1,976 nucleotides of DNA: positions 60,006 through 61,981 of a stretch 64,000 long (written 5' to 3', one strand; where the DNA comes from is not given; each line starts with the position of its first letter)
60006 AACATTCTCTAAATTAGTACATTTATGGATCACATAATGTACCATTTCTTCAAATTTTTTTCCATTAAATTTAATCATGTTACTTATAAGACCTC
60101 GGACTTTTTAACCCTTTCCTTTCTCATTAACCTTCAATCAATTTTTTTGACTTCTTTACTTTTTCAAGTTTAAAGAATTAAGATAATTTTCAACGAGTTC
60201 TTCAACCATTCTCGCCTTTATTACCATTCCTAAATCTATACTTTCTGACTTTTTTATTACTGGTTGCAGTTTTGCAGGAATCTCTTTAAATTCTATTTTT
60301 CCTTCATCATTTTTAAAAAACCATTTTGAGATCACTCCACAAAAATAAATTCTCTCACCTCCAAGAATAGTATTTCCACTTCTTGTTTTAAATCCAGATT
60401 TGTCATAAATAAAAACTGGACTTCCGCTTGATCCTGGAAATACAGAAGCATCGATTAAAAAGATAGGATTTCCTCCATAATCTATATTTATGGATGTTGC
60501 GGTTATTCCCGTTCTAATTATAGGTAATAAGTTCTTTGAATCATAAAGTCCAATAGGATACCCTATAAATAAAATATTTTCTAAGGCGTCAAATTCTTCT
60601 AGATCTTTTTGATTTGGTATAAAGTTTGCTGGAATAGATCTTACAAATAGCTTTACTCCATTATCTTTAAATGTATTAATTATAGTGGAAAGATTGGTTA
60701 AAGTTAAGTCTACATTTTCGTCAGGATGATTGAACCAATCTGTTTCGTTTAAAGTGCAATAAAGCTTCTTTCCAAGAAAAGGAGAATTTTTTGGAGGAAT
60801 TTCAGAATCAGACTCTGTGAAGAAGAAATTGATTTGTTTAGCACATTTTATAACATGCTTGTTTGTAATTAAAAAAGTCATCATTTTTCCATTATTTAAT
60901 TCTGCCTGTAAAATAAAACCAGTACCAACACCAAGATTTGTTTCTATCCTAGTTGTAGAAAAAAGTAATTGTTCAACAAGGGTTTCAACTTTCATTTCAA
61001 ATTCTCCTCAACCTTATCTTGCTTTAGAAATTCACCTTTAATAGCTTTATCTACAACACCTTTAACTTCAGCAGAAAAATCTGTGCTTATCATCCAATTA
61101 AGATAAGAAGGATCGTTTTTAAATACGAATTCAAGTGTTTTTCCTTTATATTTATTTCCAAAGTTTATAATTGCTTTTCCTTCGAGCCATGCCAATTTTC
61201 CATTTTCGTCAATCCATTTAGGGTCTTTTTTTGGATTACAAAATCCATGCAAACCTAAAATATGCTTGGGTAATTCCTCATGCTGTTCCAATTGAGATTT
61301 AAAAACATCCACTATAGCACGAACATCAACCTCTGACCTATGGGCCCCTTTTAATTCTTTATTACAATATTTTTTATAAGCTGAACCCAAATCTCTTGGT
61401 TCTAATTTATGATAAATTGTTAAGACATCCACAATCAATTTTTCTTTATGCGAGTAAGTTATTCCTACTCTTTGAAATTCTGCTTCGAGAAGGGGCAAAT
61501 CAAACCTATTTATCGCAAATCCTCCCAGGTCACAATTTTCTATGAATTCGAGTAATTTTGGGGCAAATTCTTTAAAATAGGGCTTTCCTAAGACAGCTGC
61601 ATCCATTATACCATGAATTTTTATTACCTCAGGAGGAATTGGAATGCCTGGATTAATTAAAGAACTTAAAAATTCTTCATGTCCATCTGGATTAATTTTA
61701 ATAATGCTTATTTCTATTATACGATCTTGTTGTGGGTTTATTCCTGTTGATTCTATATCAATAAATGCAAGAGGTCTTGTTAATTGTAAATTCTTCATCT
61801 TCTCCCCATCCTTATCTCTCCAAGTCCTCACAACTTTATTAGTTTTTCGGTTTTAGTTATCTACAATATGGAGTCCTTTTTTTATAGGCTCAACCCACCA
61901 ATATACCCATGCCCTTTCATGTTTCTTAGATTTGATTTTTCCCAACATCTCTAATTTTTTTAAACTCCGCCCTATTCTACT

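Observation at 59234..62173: Compact five-gene minus-strand operon: wHTH - DEDDh exonuclease(+DUF3820-like) - cytoplasmic trypsin-like protease - Panacea/DUF4065 - RelE/ParE-like toxin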

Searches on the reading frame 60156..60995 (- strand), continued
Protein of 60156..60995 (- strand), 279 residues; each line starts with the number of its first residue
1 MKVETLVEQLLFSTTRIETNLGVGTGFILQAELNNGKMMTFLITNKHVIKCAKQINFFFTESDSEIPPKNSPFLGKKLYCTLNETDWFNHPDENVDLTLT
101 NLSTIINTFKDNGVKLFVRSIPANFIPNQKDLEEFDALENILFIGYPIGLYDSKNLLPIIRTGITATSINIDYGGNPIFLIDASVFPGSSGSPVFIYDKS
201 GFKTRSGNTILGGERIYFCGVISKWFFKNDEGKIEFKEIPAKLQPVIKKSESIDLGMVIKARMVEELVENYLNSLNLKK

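Call 63: search_dna_similar(query=window:60156-60995:-, collection=phages, mode=protein, max_rows=15)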
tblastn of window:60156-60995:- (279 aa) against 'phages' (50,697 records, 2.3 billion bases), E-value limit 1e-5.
Records with a match: 2; places in all: 2; records where one place covers at least 80% of the query: 0.
Best place of each record, by identity: <60% 2.
By first word of the organism name: Shigella 2.
By host as written in the record: - 2.
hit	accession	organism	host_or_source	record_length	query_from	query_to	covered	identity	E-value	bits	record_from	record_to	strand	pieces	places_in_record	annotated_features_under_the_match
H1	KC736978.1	Shigella phage SfII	Shigella flexneri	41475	87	268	65%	31.1%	2e-19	94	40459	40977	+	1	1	hypothetical protein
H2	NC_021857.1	Shigella phage SfII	Shigella flexneri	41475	87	268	65%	31.1%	2e-19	94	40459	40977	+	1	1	hypothetical protein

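Call 65: search_solved_structures(query=A1, max_evalue=0.01)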
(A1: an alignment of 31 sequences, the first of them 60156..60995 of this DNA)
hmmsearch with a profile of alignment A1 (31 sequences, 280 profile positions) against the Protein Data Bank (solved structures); distinct sequences matched with E-value up to 0.01: 3.
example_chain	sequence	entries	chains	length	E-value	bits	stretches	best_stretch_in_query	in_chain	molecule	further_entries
9zqg_A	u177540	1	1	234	0.0013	21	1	21-75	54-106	Periplasmic serine protease DO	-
9zpq_A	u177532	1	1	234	0.0025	20.1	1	21-75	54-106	Periplasmic serine protease DO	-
9zrj_A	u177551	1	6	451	0.0075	18.6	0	21-74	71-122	Periplasmic serine protease DO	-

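Call 79: find_related_loci(query=A1, collection=viral_contigs, flank=6000)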
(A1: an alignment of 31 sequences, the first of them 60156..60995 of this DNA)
Query A1 (279 aa) in viral_contigs; peptide patterns used: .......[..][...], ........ (x = any residue, [..] = any of these).
125 stretches matched a pattern; 95 encode a relative of the query (tblastn E <= 1e-3); the best 80 are kept; 80 distinct loci.
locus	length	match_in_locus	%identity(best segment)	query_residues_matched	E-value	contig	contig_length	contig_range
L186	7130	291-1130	41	1-277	4e-66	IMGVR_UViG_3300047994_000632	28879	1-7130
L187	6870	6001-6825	38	1-272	1e-62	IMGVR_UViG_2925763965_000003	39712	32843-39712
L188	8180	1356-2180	41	1-272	1e-61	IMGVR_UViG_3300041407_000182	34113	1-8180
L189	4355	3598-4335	41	1-248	4e-61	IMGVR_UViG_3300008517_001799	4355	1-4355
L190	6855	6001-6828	39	1-272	2e-59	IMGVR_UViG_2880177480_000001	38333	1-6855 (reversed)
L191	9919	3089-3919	37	1-274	4e-57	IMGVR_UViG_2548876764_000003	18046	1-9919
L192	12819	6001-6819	39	1-279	2e-55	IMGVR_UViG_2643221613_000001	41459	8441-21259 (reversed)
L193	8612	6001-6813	39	5-269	1e-52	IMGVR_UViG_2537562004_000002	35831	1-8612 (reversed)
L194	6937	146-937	40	1-274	1e-52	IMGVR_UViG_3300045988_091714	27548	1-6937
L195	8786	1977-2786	38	5-269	4e-52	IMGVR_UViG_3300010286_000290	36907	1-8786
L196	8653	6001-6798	38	5-267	7e-52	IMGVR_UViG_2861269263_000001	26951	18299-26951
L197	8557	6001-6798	38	5-267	7e-52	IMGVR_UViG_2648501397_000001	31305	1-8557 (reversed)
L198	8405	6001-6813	38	5-269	6e-52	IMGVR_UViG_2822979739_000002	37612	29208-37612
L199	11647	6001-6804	39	8-269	2e-51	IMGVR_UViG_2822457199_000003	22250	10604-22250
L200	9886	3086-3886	38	1-264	2e-50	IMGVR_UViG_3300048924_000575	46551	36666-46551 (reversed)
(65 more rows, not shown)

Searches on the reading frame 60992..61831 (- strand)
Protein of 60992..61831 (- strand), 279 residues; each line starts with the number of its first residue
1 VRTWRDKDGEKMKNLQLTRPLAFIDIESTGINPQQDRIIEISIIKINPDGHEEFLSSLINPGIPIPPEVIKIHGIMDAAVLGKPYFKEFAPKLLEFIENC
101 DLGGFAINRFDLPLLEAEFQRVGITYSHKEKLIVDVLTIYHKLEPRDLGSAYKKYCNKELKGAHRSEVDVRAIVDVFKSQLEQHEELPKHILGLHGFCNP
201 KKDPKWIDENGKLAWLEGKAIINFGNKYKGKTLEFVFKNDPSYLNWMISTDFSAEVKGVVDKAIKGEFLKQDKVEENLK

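Call 3: search_protein_families(library=pfam, proteins=[window:60992-61831:-], max_evalue=0.1)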
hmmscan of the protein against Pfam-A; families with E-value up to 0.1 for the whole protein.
window:60992-61831:- (279 aa): 4 families
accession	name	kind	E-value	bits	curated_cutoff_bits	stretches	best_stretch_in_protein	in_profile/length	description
PF00929.31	RNase_T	-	3.3e-22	80.2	24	1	23-177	2-164/164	Exonuclease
PF20600.3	ExoX-like_C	-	1.3e-08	34.5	26.5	1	223-248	2-26/30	Exodeoxyribonuclease X-like C-terminal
PF13482.12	RNase_H_2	-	7.7e-06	26.4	22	1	22-182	1-136/165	RNase_H superfamily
PF16473.11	Rv2179c-like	-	0.0063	16.7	27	0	23-54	4-37/177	3'-5' exoribonuclease Rv2179c-like domain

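Call 4: search_protein_families(library=padloc, proteins=[window:60992-61831:-], max_evalue=0.1)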
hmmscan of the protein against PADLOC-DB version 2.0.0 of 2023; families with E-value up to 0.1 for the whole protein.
window:60992-61831:- (279 aa): 3 families
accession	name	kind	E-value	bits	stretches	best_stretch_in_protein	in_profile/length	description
PDLC01247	DEDDh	-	6.8e-27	92.8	1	23-177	2-138/139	"CAS-I,CAS-II,CAS-III,CAS-IV,CAS-V,CAS-VI; associated"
PDLC05027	PDC-S48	-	2.2e-23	81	1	21-189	6-175/411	-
PDLC05028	PDC-S48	-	5.4e-17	59.5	1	21-127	20-125/512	-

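Call 5: search_protein_families(library=ncbifam, proteins=[window:60992-61831:-], max_evalue=0.1)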
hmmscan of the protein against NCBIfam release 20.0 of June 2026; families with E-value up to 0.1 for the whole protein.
window:60992-61831:- (279 aa): 27 families (the best 25 are shown)
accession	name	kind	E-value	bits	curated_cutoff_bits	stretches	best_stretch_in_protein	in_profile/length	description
NF004964.0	PRK06310.1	equivalog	2.4e-26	92.6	236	1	22-184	10-174/250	DNA polymerase III subunit epsilon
NF004963.0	PRK06309.1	equivalog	9e-21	74.6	245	1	21-183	4-165/232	DNA polymerase III subunit epsilon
NF005906.0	PRK07883.1-4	equivalog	1.6e-19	69.7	495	1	22-183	9-170/563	DEDD exonuclease domain-containing protein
NF005905.0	PRK07883.1-3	equivalog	3.3e-19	68.9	508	1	23-183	28-190/581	DEDD exonuclease domain-containing protein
NF005907.0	PRK07883.1-5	equivalog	4.2e-19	68.3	454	1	23-183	32-194/584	DEDD exonuclease domain-containing protein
NF005289.0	PRK06807.1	equivalog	2.5e-18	66.4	335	1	13-178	2-166/313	3'-5' exonuclease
NF005927.0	PRK07942.1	subfamily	1.2e-17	64.5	186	1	19-188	7-184/232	DNA polymerase III subunit epsilon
NF005981.0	PRK08074.1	equivalog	1.5e-17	62.9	789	1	23-192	7-177/931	ATP-dependent DNA helicase DinG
TIGR01405.1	polC_Gram_pos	equivalog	1.7e-17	62.5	1043.45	1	23-186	193-356/1211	DNA polymerase III subunit alpha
TIGR01407.1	dinG_rel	hypoth_equivalog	2.8e-16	59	547.7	1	22-192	3-173/889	putative DnaQ family exonuclease/DinG family helicase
TIGR01406.1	dnaQ_proteo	equivalog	4.3e-16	59.2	222.7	1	24-145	5-129/231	DNA polymerase III subunit epsilon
NF001688.0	PRK00448.1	equivalog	1.6e-15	55.8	873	1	24-186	428-590/1445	PolC-type DNA polymerase III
TIGR00573.1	dnaq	subfamily_domain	2.1e-15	56.8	71.5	1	24-187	12-180/217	exonuclease, DNA polymerase III, epsilon subunit family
NF004316.1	PRK05711.1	equivalog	4.8e-15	55.8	196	1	24-146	6-131/234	DNA polymerase III subunit epsilon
NF004719.0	PRK06063.1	equivalog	7.2e-15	54.7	389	1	16-185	13-181/331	DEDDh family exonuclease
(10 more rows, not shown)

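Call 6: search_protein_families(library=phrogs, proteins=[window:60992-61831:-], max_evalue=0.1)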
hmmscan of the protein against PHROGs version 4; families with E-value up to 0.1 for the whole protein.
window:60992-61831:- (279 aa): 4 families
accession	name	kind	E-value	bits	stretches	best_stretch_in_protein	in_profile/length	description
phrog_192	-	DNA, RNA and nucleotide metabolism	2.6e-44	153.1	1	3-253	90-333/397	DNA polymerase exonuclease subunit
phrog_14632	-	DNA, RNA and nucleotide metabolism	9.1e-16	58.6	1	22-177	85-239/380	DNA polymerase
phrog_12402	-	unknown function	0.031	15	1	217-249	226-258/280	-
phrog_10048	-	unknown function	0.073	13.3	0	226-257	194-226/273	-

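Call 20: find_homologous_proteins(query=window:60992-61831:-)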
Query window:60992-61831:- (279 aa): 1800 proteins with E <= 0.001 among 2213 candidates; the best 120 are listed.
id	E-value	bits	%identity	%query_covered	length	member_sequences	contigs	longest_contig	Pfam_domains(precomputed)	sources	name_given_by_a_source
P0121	7.7e-178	608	100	96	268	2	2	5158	PF00929.32,PF13482.13,PF20600.4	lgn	-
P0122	6.5e-130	451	76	95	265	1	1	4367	PF00929.32,PF13482.13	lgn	-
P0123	1.5e-122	427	72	95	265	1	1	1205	PF00929.32,PF13482.13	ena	-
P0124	1.9e-119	416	72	93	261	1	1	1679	PF00929.32,PF13482.13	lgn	-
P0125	8.9e-118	411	70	93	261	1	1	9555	PF00929.32,PF13482.13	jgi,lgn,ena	-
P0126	1.2e-113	397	69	94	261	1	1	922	PF00929.32,PF13482.13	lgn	-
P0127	3.3e-109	383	67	95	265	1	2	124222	PF00929.32,PF20600.4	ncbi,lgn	-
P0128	9.0e-106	371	66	92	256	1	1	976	PF00929.32,PF13482.13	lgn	-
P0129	2.8e-105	370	63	92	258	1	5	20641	PF00929.32,PF13482.13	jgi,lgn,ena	-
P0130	3.5e-105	370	63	92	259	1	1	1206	PF00929.32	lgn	-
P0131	3.8e-105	369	62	95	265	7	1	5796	PF00929.32,PF20600.4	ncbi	-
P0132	5.9e-105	369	65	92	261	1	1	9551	PF00929.32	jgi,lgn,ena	-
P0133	7.7e-105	368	65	92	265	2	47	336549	PF00929.32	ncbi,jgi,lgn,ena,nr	ncbi:3'-5' exonuclease [Candidatus Pacearchaeota archaeon]|nr:hypothetical protein [uncultured archa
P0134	8.3e-104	365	61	93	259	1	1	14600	PF00929.32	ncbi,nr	ncbi:3'-5' exonuclease [archaeon]|nr:3'-5' exonuclease [archaeon]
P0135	1.7e-103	364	63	93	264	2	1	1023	PF00929.32,PF13482.13,PF20600.4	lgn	-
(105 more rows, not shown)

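Call 22: find_encoding_contigs(protein=P0122, flank=6000, max_places=3)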
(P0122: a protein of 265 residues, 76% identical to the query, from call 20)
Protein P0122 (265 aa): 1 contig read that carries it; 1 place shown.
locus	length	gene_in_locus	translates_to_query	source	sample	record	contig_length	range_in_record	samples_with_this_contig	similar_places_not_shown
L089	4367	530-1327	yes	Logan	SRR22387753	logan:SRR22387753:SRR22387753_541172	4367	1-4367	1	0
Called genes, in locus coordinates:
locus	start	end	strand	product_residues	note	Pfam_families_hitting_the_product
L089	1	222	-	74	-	?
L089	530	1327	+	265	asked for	PF00929:RNase_T, PF13482:RNase_H_2 (faint)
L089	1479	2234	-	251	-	PF01135:PCMT, PF06325:PrmA, PF13489:Methyltransf_23, PF01209:Ubie_methyltran, PF13847:Methyltransf_31, PF08241:Methyltransf_11, PF08242:Methyltransf_12, PF13649:Methyltransf_25, +4 more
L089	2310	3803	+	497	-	PF04055:Radical_SAM, PF13353:Fer4_12 (weak), PF13186:SPASM (weak)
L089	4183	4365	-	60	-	?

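Call 23: find_encoding_contigs(protein=P0133, flank=6000, max_places=6)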
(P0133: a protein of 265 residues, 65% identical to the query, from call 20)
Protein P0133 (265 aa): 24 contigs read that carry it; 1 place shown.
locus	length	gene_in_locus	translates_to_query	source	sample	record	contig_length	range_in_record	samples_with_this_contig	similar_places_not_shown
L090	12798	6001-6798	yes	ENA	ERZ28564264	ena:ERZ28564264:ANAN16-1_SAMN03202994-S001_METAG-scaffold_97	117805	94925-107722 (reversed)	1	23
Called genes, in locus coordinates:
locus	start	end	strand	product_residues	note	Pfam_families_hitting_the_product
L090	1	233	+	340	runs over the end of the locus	PF20030:bpMoxR, PF07726:AAA_3, PF07728:AAA_5, PF17863:AAA_lid_2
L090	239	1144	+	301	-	PF01882:DUF58, PF13519:VWA_2 (weak)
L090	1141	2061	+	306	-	PF07584:BatA (faint), PF00092:VWA, PF13519:VWA_2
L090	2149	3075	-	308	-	-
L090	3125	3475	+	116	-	-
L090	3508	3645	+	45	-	-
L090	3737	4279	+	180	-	-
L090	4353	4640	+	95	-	-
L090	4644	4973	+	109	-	-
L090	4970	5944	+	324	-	PF00814:TsaD, PF22521:HypF_C_2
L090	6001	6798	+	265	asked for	PF00929:RNase_T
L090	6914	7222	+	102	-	PF01248:Ribosomal_L7Ae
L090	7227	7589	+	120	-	-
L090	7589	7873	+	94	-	PF01200:Ribosomal_S28e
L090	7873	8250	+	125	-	-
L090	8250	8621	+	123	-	-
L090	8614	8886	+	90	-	PF01246:Ribosomal_L24e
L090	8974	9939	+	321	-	PF03161:LAGLIDADG_2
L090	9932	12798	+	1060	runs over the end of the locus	PF02518:HATPase_c, PF00204:DNA_gyraseB, PF14890:Intein_splicing, PF01751:Toprim, PF00986:DNA_gyraseB_C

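Call 26: find_related_loci(query=A2, collection=metagenome_contigs, flank=8000)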
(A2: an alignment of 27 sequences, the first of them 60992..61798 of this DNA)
Query A2 (268 aa) in metagenome_contigs; peptide patterns used: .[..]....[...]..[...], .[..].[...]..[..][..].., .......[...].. (x = any residue, [..] = any of these).
600 stretches matched a pattern (row limit reached: there are more); 372 encode a relative of the query (tblastn E <= 1e-3); the best 80 are kept; 80 distinct loci.
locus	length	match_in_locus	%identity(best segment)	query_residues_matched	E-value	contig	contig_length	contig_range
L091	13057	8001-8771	66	1-259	2e-115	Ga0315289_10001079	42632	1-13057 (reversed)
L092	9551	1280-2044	65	1-257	8e-110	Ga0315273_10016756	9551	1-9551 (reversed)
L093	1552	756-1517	64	1-257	4e-116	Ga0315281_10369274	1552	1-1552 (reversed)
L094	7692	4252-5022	61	1-257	1e-107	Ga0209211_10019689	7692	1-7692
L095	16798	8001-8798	58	1-268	4e-107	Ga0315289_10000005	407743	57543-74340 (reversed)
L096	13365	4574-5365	60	1-267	9e-105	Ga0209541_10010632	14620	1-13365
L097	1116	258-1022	60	1-257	1e-113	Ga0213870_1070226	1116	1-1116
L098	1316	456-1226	60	1-259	3e-111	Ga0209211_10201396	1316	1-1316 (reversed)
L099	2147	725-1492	57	1-257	1e-101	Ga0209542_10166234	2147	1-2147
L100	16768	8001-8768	58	3-260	2e-96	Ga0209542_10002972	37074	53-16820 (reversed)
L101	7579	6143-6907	54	1-257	7e-96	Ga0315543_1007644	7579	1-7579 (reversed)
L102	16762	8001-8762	53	3-257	2e-93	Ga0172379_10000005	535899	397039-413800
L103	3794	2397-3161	54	1-257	2e-93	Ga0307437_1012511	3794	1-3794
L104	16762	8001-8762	54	3-257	2e-92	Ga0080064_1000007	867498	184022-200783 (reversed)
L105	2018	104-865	53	4-257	1e-96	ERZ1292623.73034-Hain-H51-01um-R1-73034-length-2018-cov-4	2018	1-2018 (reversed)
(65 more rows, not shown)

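Call 64: search_dna_similar(query=window:60992-61798:-, collection=phages, mode=protein, max_rows=15)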
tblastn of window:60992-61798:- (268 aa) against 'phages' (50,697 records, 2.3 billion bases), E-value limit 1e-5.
Records with a match: 132; places in all: 132; records where one place covers at least 80% of the query: 42.
Best place of each record, by identity: <60% 132.
By first word of the organism name: Flavobacterium 33; Clostridium 20; Bacteriophage 17; Gordonia 14; Rhizobium 6; Klebsiella 5; Clostridioides 4; Listeria 4; Arthrobacter 3; Microbacterium 3; and 17 more.
By host as written in the record: - 32; Flavobacterium psychrophilum 950106-1/1 13; Clostridium difficile 8; Gordonia terrae 3612 7; Flavobacterium psychrophilum FPS-F15 6; Listeria monocytogenes 4; Flavobacterium psychrophilum 020612-2/1 3; Microbacterium paraoxydans NRRL B-14843 3; and 45 more.
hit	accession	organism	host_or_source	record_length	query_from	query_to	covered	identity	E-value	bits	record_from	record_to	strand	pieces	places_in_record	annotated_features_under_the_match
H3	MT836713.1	Bacteriophage sp.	human fecal samples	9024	4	249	92%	42.9%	2e-60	211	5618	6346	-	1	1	record has no annotation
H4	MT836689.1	Bacteriophage sp.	human fecal samples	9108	4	251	93%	41.4%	3e-58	205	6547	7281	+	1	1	record has no annotation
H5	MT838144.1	Bacteriophage sp.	human fecal samples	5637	3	249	92%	40.8%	3e-53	190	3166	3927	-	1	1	record has no annotation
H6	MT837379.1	Bacteriophage sp.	human fecal samples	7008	4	251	93%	40.6%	1e-54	194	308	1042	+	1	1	record has no annotation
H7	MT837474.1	Bacteriophage sp.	human fecal samples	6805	4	251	93%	40.4%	2e-50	182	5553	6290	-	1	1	record has no annotation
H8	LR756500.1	uncultured phage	metagenomic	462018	4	254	94%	39.2%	4e-47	173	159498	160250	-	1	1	record has no annotation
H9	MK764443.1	Flavobacterium phage FPSV-S2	Flavobacterium psychrophilum F482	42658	4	262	97%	35.1%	6e-39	149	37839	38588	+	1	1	DNA polymerase III epsilon subunit | site-specific DNA methylase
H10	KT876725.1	Flavobacterium phage FpV9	Flavobacterium psychrophilum 950106-1/1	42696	4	262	97%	35.1%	6e-39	149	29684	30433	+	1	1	DNA polymerase III epsilon subunit | hypothetical protein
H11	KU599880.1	Flavobacterium phage Fpv5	Flavobacterium psychrophilum 950106-1/1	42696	4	262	97%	35.1%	6e-39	149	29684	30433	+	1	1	DNA polymerase III epsilon subunit | hypothetical protein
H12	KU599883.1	Flavobacterium phage Fpv8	Flavobacterium psychrophilum 950106-1/1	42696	4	262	97%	35.1%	6e-39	149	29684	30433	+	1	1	DNA polymerase III epsilon subunit | hypothetical protein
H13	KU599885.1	Flavobacterium phage Fpv11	Flavobacterium psychrophilum 950106-1/1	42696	4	262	97%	35.1%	6e-39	149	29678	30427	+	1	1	DNA polymerase III epsilon subunit | hypothetical protein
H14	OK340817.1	Flavobacterium phage FpV9-1.2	Flavobacterium psychrophilum 020612-2/1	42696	4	262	97%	35.1%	6e-39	149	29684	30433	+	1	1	record has no annotation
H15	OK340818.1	Flavobacterium phage FpV9-1.3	Flavobacterium psychrophilum 020612-2/1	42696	4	262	97%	35.1%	6e-39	149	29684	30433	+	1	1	record has no annotation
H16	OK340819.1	Flavobacterium phage FpV9-2.1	Flavobacterium psychrophilum 020612-2/1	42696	4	262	97%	35.1%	6e-39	149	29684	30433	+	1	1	record has no annotation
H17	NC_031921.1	Flavobacterium phage Fpv5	Flavobacterium psychrophilum 950106-1/1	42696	4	262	97%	35.1%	6e-39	149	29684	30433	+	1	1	DNA polymerase | DNA methyltransferase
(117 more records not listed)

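Call 66: search_solved_structures(query=A2, max_evalue=0.00001)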
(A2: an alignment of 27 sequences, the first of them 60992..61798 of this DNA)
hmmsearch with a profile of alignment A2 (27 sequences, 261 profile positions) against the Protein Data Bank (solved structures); distinct sequences matched with E-value up to 0.00001: 11.
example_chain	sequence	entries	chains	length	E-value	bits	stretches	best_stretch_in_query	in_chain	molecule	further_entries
8zef_A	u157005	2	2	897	7.8e-22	80.9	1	11-184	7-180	3'-5' exonuclease DinG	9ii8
2p1j_A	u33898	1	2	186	1.8e-14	56.8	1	10-172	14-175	DNA polymerase III polC-type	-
8fyc_K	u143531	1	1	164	1.7e-13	53.6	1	11-120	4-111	DEDDh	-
1j53_A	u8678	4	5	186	2.5e-13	53.1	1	6-165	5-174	DNA polymerase III, epsilon chain | DNA polymerase III epsilon subunit | DNA POLYMERASE III SUBUNIT EPSILON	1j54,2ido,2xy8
5fku_D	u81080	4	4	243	2.5e-13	53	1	6-173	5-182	DNA POLYMERASE III SUBUNIT EPSILON | DNA POLYMERASE III EPSILON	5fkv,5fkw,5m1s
2gui_A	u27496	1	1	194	2.8e-13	52.9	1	7-165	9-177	DNA polymerase III epsilon subunit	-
8fy9_A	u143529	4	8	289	3.6e-13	52.5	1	11-120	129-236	Cas2-DEDDh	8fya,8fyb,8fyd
8h18_A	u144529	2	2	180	2.1e-12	50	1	8-161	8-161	DnaQ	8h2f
9qpc_A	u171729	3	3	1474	1.3e-11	47.4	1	11-178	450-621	DNA polymerase III PolC-type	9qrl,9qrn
9l8a_A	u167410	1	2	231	2.2e-07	33.6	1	8-168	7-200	exodeoxyribonuclease III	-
9l86_A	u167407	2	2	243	2.7e-06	30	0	8-165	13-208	Three-prime repair exonuclease 1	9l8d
